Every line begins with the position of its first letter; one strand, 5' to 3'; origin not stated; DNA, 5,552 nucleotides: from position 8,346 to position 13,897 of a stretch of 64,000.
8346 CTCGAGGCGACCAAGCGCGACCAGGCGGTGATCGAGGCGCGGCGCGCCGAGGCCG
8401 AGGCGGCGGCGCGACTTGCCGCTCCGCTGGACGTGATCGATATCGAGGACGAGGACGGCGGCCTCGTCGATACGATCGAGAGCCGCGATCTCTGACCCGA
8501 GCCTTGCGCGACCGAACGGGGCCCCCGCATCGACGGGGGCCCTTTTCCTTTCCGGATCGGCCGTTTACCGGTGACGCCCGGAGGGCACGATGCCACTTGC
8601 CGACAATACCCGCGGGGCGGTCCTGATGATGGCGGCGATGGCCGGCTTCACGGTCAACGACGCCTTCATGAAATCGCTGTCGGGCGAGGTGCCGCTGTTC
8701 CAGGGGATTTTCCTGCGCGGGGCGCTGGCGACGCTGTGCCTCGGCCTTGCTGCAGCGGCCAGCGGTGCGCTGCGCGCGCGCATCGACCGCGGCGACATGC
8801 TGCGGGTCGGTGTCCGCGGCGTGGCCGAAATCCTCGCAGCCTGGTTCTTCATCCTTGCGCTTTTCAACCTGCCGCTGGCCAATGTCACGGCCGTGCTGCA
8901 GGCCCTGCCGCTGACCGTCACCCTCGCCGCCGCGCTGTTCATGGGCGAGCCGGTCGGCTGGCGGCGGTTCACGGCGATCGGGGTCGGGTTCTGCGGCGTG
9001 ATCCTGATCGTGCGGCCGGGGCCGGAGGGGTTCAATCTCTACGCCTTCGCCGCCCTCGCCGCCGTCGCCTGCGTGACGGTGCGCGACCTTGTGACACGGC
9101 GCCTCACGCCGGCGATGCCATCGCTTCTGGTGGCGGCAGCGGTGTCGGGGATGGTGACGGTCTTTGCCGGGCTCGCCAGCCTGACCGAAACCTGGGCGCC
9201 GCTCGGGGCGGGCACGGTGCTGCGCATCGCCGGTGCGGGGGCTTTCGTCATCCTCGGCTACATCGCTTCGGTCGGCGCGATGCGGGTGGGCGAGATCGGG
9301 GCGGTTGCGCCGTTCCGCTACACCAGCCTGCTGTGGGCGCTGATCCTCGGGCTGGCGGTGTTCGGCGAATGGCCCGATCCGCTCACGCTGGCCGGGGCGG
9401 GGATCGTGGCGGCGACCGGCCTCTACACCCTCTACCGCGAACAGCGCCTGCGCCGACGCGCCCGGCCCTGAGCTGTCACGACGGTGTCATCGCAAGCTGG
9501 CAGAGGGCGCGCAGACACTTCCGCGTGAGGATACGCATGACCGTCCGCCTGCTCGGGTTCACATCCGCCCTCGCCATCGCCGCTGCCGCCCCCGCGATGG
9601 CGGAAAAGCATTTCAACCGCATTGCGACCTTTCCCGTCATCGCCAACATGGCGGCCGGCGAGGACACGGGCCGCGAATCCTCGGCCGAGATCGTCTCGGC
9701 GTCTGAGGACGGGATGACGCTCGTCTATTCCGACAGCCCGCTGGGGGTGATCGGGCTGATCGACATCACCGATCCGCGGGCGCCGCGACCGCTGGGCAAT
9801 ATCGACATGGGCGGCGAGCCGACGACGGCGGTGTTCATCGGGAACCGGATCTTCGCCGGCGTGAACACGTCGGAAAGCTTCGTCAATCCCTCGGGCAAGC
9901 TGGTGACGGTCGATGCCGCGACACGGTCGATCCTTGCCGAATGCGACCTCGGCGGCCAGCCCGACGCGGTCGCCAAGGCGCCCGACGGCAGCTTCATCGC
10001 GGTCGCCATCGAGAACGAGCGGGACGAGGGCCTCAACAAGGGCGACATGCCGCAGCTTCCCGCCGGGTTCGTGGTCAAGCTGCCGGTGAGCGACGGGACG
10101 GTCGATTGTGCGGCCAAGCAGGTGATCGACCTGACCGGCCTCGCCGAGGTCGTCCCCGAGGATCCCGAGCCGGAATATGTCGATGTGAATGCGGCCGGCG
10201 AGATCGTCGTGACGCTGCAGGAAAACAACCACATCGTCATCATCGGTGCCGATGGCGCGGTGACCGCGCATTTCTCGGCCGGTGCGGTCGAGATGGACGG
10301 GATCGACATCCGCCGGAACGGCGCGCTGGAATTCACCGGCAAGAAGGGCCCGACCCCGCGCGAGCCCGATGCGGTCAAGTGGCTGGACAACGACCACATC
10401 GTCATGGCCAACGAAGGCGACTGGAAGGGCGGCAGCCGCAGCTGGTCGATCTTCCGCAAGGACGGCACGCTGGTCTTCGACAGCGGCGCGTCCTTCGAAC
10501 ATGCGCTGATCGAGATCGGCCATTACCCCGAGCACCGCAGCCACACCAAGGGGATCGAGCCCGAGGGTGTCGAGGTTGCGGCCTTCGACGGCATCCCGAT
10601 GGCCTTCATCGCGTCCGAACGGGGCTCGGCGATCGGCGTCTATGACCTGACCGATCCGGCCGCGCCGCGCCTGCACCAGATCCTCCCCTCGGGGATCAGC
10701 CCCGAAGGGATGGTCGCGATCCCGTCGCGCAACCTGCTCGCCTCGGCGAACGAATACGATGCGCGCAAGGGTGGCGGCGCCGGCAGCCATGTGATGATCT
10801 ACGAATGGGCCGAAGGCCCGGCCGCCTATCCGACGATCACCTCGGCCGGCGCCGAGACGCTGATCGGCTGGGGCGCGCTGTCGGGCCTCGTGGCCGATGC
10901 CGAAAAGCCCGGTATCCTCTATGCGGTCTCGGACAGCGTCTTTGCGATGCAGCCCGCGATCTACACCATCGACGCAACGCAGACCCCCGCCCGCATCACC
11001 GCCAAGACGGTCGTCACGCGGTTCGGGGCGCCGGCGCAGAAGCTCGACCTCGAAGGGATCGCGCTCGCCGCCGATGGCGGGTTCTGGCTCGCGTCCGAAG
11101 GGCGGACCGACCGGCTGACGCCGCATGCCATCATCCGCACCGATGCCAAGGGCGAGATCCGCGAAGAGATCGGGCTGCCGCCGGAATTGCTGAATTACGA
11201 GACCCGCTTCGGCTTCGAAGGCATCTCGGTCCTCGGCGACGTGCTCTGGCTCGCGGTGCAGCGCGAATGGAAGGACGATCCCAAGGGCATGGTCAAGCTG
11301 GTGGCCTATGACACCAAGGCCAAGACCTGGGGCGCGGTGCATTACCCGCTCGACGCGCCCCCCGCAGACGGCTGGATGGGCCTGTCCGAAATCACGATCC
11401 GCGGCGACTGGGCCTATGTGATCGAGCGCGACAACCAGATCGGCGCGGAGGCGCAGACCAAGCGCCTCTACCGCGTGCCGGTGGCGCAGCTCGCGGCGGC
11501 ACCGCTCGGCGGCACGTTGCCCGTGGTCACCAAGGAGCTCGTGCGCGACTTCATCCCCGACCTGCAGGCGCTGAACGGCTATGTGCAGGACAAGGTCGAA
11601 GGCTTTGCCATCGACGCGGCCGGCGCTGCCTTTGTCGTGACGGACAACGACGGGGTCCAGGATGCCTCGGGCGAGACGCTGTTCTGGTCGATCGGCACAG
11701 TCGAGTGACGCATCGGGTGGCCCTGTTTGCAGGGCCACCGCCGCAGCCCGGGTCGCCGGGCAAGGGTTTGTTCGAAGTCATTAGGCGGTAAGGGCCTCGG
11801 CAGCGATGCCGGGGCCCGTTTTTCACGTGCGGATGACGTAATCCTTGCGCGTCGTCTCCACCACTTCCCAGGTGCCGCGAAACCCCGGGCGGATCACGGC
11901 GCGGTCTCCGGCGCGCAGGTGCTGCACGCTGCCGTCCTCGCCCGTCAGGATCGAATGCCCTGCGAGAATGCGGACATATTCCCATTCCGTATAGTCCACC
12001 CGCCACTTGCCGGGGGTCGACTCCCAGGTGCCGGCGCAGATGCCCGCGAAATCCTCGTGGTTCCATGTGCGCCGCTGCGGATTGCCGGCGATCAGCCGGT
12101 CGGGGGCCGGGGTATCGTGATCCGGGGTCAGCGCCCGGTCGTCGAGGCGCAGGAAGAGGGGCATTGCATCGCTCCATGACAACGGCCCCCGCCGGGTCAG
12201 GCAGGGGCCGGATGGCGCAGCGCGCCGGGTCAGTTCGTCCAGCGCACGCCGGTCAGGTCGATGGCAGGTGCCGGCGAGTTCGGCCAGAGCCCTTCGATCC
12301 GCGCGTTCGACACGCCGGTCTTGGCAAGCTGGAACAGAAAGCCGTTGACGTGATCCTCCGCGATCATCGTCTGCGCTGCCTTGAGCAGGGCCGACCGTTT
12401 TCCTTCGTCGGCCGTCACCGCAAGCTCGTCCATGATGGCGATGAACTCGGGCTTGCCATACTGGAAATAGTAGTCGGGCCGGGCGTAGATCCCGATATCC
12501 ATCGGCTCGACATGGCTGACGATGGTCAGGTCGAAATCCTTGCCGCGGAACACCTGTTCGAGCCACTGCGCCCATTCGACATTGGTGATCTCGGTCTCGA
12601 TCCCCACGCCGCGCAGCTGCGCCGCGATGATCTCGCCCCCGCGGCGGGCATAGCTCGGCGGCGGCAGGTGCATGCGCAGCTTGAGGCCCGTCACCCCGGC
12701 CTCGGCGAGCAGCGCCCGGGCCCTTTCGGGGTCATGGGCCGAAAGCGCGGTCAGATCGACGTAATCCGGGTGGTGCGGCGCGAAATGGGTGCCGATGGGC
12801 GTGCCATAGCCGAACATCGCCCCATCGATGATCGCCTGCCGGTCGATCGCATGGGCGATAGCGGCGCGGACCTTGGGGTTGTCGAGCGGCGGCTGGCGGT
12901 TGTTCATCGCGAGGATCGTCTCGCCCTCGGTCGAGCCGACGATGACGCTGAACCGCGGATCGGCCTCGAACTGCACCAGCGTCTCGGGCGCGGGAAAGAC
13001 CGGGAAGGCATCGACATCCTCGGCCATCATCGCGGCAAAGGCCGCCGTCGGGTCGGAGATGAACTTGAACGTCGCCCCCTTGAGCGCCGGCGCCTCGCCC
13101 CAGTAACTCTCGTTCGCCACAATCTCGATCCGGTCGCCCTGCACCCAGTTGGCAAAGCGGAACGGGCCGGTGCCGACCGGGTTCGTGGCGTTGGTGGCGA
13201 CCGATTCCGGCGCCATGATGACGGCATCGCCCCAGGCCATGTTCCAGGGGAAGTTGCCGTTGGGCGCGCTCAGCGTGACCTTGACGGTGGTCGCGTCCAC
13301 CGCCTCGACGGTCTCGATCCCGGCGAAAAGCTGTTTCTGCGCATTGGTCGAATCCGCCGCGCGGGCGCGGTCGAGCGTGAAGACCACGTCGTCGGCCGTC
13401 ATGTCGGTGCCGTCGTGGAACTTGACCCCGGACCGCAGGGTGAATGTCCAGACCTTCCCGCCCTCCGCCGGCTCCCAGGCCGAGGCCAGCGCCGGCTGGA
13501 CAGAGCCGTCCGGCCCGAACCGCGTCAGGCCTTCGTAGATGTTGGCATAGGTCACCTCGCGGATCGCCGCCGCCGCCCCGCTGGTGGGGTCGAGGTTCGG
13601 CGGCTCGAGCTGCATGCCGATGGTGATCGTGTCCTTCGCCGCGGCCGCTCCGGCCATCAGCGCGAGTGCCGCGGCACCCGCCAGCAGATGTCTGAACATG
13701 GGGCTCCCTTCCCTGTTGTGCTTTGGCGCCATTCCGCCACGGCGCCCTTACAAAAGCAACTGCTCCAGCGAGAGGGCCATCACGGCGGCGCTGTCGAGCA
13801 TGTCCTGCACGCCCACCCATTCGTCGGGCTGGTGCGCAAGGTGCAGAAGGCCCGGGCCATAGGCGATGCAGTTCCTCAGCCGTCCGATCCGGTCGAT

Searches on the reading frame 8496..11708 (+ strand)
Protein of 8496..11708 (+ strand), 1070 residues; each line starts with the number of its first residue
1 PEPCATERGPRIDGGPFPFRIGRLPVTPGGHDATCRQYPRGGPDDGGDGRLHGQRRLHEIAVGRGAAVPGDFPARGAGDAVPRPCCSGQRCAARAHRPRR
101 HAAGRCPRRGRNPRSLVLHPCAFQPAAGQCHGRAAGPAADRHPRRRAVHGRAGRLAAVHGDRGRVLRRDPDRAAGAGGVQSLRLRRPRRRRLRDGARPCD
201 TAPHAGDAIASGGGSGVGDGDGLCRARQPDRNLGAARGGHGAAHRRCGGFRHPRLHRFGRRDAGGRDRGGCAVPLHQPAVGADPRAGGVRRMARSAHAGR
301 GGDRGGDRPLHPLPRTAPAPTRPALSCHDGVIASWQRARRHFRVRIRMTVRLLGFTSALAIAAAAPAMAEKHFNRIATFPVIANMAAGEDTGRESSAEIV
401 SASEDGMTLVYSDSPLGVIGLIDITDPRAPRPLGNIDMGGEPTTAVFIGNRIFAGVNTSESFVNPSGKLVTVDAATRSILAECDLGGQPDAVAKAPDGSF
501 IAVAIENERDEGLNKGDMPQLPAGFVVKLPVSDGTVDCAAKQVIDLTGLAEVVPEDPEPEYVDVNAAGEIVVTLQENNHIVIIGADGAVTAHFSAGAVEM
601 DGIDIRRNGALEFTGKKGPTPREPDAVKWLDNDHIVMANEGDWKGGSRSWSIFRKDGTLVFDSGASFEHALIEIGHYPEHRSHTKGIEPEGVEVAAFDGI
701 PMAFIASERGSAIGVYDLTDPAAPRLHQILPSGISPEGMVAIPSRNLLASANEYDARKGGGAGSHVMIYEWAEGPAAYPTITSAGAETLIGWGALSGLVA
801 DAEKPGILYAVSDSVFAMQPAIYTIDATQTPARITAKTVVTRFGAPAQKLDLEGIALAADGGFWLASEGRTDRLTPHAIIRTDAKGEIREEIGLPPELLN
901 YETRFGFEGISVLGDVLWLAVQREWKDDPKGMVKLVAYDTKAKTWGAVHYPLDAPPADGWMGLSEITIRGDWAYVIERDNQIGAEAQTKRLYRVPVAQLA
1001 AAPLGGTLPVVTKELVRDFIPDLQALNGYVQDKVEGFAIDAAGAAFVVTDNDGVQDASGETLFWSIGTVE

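Call 18: search_protein_families(library=pfam, proteins=[window:8496-11708:+], max_evalue=0.00001)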
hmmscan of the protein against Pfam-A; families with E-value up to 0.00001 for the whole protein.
window:8496-11708:+ (1070 aa): 2 families
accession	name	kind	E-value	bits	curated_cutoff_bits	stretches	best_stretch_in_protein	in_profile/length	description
PF13449.12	Phytase-like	-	1.6e-58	199.3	27.6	1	791-1052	2-283/284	Esterase-like activity of phytase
PF22494.2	choice_anch_I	-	8.6e-11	41.8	32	1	646-725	345-437/489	Choice-of-anchor I domain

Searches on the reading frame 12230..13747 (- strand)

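Call 18: search_protein_families(library=pfam, proteins=[window:12230-13747:-], max_evalue=0.00001)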
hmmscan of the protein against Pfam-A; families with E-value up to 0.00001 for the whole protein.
window:12230-13747:- (505 aa): 1 family
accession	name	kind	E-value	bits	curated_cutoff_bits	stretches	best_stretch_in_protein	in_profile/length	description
PF00496.27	SBP_bac_5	-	1.7e-88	297.7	32.4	1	83-412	2-346/368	Bacterial extracellular solute-binding proteins, family 5 Middle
